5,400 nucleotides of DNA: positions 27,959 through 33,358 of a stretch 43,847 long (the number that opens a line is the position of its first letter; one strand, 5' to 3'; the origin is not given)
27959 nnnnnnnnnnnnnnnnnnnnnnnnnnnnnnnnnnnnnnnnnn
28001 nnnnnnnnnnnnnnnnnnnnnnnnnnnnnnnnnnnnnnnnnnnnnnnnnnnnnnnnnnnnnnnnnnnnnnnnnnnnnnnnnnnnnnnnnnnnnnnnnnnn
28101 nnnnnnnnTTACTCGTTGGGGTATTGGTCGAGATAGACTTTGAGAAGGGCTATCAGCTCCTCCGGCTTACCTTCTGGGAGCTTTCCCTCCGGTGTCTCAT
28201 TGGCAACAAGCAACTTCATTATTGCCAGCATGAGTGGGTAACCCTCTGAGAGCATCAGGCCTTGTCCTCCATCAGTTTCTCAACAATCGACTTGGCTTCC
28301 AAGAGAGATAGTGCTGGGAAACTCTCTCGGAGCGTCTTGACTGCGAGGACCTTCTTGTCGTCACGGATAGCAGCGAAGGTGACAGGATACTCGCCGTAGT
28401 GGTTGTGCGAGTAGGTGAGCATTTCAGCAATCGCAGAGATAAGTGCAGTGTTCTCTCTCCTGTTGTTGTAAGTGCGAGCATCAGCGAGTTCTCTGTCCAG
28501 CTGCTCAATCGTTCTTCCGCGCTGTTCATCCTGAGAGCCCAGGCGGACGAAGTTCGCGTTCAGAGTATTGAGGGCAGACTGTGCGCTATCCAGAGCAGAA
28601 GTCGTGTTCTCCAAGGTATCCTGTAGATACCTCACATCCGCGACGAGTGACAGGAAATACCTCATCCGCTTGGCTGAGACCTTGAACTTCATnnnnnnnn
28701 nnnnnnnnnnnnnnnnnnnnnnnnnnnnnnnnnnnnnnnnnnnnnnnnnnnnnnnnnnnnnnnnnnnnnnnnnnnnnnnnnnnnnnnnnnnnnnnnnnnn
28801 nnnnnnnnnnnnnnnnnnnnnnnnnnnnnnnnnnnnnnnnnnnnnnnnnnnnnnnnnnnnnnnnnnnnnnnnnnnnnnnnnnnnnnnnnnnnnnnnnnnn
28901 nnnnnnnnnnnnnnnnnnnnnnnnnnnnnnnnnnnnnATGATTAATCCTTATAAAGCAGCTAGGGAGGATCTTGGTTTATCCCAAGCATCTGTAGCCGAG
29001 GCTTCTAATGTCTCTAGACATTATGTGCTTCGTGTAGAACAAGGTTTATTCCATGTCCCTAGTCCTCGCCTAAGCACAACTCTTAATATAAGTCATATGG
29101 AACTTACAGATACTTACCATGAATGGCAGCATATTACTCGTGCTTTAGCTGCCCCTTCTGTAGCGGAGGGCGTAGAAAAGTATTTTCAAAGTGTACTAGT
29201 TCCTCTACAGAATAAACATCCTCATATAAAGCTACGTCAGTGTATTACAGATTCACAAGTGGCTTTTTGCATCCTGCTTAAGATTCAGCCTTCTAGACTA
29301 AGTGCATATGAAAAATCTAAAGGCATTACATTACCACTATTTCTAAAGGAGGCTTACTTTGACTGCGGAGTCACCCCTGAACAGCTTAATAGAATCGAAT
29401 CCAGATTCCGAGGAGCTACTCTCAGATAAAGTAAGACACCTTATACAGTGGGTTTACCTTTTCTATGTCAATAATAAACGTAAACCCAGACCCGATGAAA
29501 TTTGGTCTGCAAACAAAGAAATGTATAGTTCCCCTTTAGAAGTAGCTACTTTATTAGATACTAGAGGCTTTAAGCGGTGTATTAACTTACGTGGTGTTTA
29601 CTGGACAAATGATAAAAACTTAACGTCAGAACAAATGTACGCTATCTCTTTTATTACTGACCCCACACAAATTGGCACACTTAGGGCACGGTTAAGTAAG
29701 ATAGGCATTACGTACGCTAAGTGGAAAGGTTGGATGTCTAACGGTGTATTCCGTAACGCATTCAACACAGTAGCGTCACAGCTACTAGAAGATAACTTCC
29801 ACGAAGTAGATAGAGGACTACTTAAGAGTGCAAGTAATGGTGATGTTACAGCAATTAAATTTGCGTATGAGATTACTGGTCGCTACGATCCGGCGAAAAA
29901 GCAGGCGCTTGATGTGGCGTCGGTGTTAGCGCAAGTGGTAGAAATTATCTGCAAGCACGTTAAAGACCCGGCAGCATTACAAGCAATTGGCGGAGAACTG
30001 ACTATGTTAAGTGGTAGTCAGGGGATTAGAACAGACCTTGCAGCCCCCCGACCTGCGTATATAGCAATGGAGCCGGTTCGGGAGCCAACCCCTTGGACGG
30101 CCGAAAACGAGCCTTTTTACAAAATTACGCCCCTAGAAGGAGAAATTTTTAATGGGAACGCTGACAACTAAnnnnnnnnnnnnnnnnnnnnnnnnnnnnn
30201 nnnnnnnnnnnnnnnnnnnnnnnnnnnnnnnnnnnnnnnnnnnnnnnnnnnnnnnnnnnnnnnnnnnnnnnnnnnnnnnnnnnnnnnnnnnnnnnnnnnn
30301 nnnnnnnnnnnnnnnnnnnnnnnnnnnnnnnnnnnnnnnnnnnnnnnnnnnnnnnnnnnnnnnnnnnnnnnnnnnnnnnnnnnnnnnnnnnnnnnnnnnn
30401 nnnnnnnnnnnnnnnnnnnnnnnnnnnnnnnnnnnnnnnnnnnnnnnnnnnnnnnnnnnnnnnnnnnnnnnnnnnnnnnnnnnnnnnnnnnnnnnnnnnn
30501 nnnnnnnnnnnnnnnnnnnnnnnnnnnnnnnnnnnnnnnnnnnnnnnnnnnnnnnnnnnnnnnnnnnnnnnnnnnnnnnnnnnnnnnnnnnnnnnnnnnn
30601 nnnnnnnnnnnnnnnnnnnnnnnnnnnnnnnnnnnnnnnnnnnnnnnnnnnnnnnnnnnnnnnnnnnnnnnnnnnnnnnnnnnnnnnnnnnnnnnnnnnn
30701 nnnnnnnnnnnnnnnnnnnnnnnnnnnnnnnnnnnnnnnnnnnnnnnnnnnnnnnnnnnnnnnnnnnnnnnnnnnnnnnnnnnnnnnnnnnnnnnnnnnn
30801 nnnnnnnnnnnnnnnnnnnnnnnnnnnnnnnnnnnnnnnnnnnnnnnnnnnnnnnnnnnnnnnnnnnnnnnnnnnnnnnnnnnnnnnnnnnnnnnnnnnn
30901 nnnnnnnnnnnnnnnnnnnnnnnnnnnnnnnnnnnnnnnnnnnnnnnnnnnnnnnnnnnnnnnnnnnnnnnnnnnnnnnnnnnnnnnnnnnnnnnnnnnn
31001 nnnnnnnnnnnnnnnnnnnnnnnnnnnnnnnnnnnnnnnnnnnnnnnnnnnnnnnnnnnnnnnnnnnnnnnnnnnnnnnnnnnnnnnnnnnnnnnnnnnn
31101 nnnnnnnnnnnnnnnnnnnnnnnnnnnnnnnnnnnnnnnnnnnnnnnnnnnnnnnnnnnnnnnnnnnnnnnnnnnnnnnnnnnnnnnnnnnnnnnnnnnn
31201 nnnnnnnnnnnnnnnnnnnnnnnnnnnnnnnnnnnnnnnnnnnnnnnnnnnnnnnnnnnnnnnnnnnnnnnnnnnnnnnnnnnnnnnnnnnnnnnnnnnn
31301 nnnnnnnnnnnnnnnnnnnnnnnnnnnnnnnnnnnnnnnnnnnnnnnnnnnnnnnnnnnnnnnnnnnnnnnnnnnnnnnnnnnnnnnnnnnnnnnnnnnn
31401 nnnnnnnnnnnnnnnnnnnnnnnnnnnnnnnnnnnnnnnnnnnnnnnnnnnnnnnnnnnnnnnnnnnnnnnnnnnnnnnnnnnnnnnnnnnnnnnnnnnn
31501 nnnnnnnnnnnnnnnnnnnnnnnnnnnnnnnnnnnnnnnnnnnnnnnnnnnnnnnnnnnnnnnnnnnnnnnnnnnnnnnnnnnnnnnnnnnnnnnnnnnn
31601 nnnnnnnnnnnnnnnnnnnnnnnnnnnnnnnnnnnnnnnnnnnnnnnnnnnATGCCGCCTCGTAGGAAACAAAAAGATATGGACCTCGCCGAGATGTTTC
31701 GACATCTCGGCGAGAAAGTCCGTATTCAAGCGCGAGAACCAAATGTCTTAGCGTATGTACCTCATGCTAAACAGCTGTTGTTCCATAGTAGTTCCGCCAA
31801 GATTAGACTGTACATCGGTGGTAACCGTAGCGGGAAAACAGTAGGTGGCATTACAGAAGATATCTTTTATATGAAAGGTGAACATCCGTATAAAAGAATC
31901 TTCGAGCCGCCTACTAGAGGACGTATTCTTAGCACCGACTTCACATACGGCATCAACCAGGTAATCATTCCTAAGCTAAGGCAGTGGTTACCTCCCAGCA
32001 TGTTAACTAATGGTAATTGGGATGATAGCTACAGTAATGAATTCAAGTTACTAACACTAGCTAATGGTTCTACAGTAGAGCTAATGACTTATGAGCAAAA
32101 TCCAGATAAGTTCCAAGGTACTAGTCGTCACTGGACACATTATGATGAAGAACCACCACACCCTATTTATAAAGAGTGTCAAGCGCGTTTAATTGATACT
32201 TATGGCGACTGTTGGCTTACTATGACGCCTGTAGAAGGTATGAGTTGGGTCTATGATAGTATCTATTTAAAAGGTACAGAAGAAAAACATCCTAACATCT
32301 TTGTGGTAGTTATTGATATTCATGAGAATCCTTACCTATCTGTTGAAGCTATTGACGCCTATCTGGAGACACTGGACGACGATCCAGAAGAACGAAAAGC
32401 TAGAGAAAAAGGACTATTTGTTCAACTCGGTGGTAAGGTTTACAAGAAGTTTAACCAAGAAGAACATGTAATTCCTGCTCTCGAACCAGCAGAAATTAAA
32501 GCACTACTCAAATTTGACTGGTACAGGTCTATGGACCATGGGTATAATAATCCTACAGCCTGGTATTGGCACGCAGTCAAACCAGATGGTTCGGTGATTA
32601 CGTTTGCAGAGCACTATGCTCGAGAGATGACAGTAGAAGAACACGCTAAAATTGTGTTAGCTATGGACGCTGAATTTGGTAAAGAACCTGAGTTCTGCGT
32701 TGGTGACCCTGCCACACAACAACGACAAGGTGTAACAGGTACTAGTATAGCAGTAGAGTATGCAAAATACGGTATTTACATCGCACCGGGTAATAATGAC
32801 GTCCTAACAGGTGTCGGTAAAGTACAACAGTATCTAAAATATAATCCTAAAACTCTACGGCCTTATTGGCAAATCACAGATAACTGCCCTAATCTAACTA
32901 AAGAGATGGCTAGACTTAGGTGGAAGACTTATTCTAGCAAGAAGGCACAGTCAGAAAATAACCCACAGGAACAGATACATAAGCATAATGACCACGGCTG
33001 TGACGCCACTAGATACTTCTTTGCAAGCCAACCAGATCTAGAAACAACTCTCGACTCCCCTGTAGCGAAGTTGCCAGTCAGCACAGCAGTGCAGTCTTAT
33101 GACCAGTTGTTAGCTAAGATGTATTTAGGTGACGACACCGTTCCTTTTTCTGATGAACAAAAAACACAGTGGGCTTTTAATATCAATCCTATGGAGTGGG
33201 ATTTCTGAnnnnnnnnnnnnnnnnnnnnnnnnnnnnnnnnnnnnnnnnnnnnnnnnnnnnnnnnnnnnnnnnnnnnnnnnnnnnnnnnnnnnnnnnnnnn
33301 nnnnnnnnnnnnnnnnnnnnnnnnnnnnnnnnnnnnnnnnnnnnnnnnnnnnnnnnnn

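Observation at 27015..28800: Compositionally foreign island of three stacked promoter/terminator cassettes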

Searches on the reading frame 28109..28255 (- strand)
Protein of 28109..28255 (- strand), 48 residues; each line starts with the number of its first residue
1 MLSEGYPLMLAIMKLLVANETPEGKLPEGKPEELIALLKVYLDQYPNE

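Call 5: search_protein_families(library=pfam, proteins=[window:28109-28255:-], max_evalue=0.1)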
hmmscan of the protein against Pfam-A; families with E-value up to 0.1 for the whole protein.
window:28109-28255:- (48 aa): 0 families

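Call 6: search_protein_families(library=phrogs, proteins=[window:28109-28255:-], max_evalue=0.1)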
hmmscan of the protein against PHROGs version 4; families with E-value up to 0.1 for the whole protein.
window:28109-28255:- (48 aa): 0 families

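Call 107: search_protein_families(library=ncbifam, proteins=[window:28109-28255:-], max_evalue=0.01)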
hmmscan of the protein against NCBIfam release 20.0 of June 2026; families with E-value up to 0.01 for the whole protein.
window:28109-28255:- (48 aa): 0 families

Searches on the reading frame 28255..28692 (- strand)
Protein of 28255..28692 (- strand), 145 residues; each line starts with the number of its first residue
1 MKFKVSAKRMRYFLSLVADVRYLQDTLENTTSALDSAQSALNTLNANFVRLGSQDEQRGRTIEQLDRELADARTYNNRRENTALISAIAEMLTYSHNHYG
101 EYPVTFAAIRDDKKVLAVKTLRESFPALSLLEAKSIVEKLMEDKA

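Call 5: search_protein_families(library=pfam, proteins=[window:28255-28692:-], max_evalue=0.1)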
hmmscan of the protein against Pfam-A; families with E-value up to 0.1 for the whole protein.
window:28255-28692:- (145 aa): 6 families
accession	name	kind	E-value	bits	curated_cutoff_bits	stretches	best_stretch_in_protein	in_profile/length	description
PF05837.17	CENP-H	-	0.0079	16.5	29.9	1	11-91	82-162/202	Centromere protein H (CENP-H)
PF00542.24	Ribosomal_L12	-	0.014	16.2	25.9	1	111-140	9-37/67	Ribosomal protein L7/L12 C-terminal domain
PF20769.2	YPEB_N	-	0.037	14.4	27.3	0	3-41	7-44/136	YpeB N-terminal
PF23203.1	KIF21A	-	0.044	13.9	28.5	0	26-142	14-135/161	KIF21A-like domain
PF09938.14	DUF2170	-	0.048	13.9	27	1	61-109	3-51/137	Uncharacterized protein conserved in bacteria (DUF2170)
PF04859.17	DUF641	-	0.076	13.8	27.6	0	28-80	73-125/127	Plant protein of unknown function (DUF641)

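Call 6: search_protein_families(library=phrogs, proteins=[window:28255-28692:-], max_evalue=0.1)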
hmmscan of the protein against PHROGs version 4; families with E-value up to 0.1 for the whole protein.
window:28255-28692:- (145 aa): 5 families
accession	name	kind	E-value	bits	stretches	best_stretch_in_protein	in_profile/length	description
phrog_19033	-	unknown function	0.00055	21.1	1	111-139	95-123/130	-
phrog_89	-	lysis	0.02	15.9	1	19-82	23-86/143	Rz-like spanin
phrog_17112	-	unknown function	0.034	15.5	1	62-121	21-79/84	-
phrog_17990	-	unknown function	0.059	14.4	0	110-138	26-54/162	-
phrog_26927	-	unknown function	0.094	13.7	0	111-142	11-41/94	-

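Call 28: find_homologous_proteins(query=window:28255-28692:-, max_evalue=0.001)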
Query window:28255-28692:- (145 aa): 1 proteins with E <= 0.001 among 71 candidates.
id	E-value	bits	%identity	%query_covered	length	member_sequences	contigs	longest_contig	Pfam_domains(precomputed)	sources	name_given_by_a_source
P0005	7.3e-85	299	100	100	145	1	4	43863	-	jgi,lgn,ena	jgi:hypothetical protein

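Call 107: search_protein_families(library=ncbifam, proteins=[window:28255-28692:-], max_evalue=0.01)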
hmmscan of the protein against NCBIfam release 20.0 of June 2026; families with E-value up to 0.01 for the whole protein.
window:28255-28692:- (145 aa): 2 families
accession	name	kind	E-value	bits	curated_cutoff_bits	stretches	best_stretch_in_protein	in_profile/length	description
NF005269.0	PRK06771.1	equivalog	1.2e-05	25.8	90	1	109-142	63-95/97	hypothetical protein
TIGR03495.1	phage_LysB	equivalog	0.0093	16.3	92.75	0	21-82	22-83/135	Rz-like lysis system protein LysB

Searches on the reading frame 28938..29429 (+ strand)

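Call 5: search_protein_families(library=pfam, proteins=[window:28938-29429:+], max_evalue=0.1)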
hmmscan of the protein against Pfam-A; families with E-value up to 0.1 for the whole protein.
window:28938-29429:+ (163 aa): 4 families
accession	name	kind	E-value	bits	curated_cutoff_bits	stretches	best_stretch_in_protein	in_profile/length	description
PF01381.28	HTH_3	-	4.3e-09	36.7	23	1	6-42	2-37/55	Helix-turn-helix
PF13560.12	HTH_31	-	3.9e-08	33.9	27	1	7-44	8-45/64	Helix-turn-helix domain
PF13413.12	HTH_25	-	0.00066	19.9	24.6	1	6-38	3-35/62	Helix-turn-helix domain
PF12844.13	HTH_19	-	0.096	13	30.2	0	6-42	5-40/64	Helix-turn-helix domain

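Call 6: search_protein_families(library=phrogs, proteins=[window:28938-29429:+], max_evalue=0.1)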
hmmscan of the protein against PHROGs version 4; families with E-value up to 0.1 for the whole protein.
window:28938-29429:+ (163 aa): 12 families
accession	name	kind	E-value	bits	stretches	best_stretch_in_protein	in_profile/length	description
phrog_1373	-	transcription regulation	1.2e-05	26.4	1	6-47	69-107/166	transcriptional regulator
phrog_8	-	transcription regulation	4.8e-05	23.9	1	6-133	82-199/346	transcriptional regulator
phrog_2104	-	unknown function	9.4e-05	23.6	1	6-36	45-75/103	-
phrog_37477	-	unknown function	0.00028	21.8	1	18-138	20-141/169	-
phrog_5823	-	transcription regulation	0.0017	18.5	1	7-42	13-48/404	transcriptional regulator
phrog_955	-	DNA, RNA and nucleotide metabolism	0.0043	17.8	1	6-53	30-77/142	HTH DNA binding protein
phrog_7241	-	transcription regulation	0.0063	17.6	1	3-37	64-98/122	transcriptional regulator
phrog_6831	-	transcription regulation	0.027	15.4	1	12-53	17-56/68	transcriptional regulator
phrog_4836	-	transcription regulation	0.046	14.3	0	2-38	77-113/194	CII-like regulator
phrog_2439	-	transcription regulation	0.056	13.3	1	6-40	13-47/367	transcriptional regulator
phrog_14076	-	transcription regulation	0.066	14.7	0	5-38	18-54/86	transcriptional regulator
phrog_3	-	transcription regulation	0.084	13.6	0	6-51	94-133/430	transcriptional repressor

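Call 107: search_protein_families(library=ncbifam, proteins=[window:28938-29429:+], max_evalue=0.01)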
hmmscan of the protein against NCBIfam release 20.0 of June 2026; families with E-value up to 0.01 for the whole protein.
window:28938-29429:+ (163 aa): 3 families
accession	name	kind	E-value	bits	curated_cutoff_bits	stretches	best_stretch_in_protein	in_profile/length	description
TIGR03070.1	couple_hipB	subfamily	2.3e-06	27.5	71.65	1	6-51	8-50/58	type II toxin-antitoxin system Y4mF family antitoxin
NF046032.1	TransRegSlrRBacil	equivalog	0.0051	16.9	250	1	9-59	10-64/149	HTH-type transcriptional regulator SlrR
NF040522.1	VC1465_fam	subfamily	0.0098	16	70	0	6-70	2-68/111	VC1465 family Xer recombination activation factor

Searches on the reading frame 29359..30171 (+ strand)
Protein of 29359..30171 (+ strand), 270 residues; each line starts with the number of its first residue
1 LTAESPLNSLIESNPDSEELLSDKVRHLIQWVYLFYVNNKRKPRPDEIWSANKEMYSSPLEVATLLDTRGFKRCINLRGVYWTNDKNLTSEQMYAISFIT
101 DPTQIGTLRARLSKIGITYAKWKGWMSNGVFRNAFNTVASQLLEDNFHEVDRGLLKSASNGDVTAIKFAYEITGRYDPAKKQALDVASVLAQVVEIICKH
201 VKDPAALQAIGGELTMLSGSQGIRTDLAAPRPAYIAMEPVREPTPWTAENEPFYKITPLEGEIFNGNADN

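Call 39: search_protein_families(library=pfam, proteins=[window:29359-30171:+], max_evalue=0.01)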
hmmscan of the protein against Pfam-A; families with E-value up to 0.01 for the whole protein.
window:29359-30171:+ (270 aa): 1 family
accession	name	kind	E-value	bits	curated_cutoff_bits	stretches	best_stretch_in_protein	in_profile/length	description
PF13022.12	HTH_Tnp_1_2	-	0.00014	22.4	27.9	1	87-176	7-99/122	Helix-turn-helix of insertion element transposase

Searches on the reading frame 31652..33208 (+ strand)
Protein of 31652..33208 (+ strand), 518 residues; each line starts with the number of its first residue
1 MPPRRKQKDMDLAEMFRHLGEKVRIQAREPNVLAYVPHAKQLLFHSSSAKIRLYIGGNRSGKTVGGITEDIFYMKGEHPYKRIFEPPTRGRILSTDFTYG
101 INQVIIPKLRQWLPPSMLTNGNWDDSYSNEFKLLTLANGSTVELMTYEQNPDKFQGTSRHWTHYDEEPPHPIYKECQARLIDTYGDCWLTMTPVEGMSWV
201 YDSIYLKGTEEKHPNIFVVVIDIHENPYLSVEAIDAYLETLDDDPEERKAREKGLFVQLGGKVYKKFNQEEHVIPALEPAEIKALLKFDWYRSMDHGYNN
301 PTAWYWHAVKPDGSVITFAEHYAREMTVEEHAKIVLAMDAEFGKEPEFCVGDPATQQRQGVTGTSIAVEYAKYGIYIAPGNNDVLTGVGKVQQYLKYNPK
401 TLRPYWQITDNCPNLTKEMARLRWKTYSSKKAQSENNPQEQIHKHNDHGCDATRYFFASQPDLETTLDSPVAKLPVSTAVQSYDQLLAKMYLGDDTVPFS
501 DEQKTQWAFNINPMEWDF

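Call 11: search_protein_families(library=pfam, proteins=[window:31652-33208:+], max_evalue=0.001)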
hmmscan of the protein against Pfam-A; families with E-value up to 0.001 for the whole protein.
window:31652-33208:+ (518 aa): 0 families

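Call 13: search_dna_similar(query=window:31652-33208:+, collection=phages, mode=protein, max_rows=15)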
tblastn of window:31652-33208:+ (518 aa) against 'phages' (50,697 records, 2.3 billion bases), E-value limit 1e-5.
Records with a match: 522; places in all: 524; records where one place covers at least 80% of the query: 86.
Best place of each record, by identity: <60% 522.
By first word of the organism name: Salmonella 213; Pseudomonas 105; Arthrobacter 34; Escherichia 33; Vibrio 17; Lactobacillus 14; Roseobacter 11; Caudoviricetes 10; Rhizobium 7; Oenococcus 6; and 38 more.
By host as written in the record: - 59; Pseudomonas aeruginosa 39; Salmonella enterica subsp. enterica serovar Enteritidis PT1 37; Salmonella enterica subsp. enterica serovar Typhimurium 30; Arthrobacter sp. ATCC 21022 27; Pseudomonas aeruginosa PAO1 16; Salmonella sp. 15; Salmonella enterica 13; and 157 more.
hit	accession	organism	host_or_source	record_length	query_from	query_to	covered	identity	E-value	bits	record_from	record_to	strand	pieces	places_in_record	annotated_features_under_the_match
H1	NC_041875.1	Arthrobacter phage Jasmine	Arthrobacter sp. ATCC 21022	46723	12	518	98%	41.4%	1e-119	393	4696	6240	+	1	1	11: terminase large subunit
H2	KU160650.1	Arthrobacter phage Jasmine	Arthrobacter sp. ATCC 21022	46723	12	518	98%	41.4%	1e-119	393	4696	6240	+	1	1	11: terminase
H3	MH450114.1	Arthrobacter phage Brad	Arthrobacter sp. ATCC 21022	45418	12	518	98%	41.4%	2e-119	392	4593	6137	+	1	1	10: terminase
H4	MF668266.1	Arthrobacter phage Adat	Arthrobacter sp. ATCC 21022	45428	12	518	98%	41.4%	2e-119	392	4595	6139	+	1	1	terminase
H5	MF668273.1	Arthrobacter phage GurgleFerb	Arthrobacter sp. ATCC 21022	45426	12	518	98%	41.4%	2e-119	392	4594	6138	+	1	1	terminase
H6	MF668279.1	Arthrobacter phage Nellie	Arthrobacter sp. ATCC 21022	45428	12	518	98%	41.4%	2e-119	392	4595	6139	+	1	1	terminase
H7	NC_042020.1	Arthrobacter phage Adat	Arthrobacter sp. ATCC 21022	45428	12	518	98%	41.4%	2e-119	392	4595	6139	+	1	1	terminase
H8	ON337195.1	Arthrobacter phage Casserole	Arthrobacter sp. ATCC 21022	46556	12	518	98%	41.4%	4e-119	391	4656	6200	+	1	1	10: terminase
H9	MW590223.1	Cellulosimicrobium phage DS1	Cellulosimicrobium sp.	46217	26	507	93%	41.4%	5e-121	397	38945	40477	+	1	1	hypothetical protein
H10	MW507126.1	Microbacterium phage Shocker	Microbacterium paraoxydans NRRL B-14843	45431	9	507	96%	36.1%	4e-101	339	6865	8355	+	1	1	17: terminase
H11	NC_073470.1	Microbacterium phage Shocker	Microbacterium paraoxydans NRRL B-14843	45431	9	507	96%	36.1%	4e-101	339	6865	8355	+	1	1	17: terminase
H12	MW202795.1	Caudoviricetes sp.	Manatee Spring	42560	8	483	92%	34.3%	2e-86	296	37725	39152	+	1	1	large terminase protein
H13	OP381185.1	Megaira polyxenophila phage MAnkyphage_25.80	Candidatus Megaira polyxenophila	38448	24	455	83%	26.1%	4e-22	106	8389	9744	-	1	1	terminase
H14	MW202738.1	Caudoviricetes sp.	Manatee Spring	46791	38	463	82%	26.5%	2e-18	95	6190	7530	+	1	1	large terminase protein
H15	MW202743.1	Caudoviricetes sp.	Manatee Spring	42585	21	461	85%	24.7%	4e-30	131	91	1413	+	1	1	large terminase protein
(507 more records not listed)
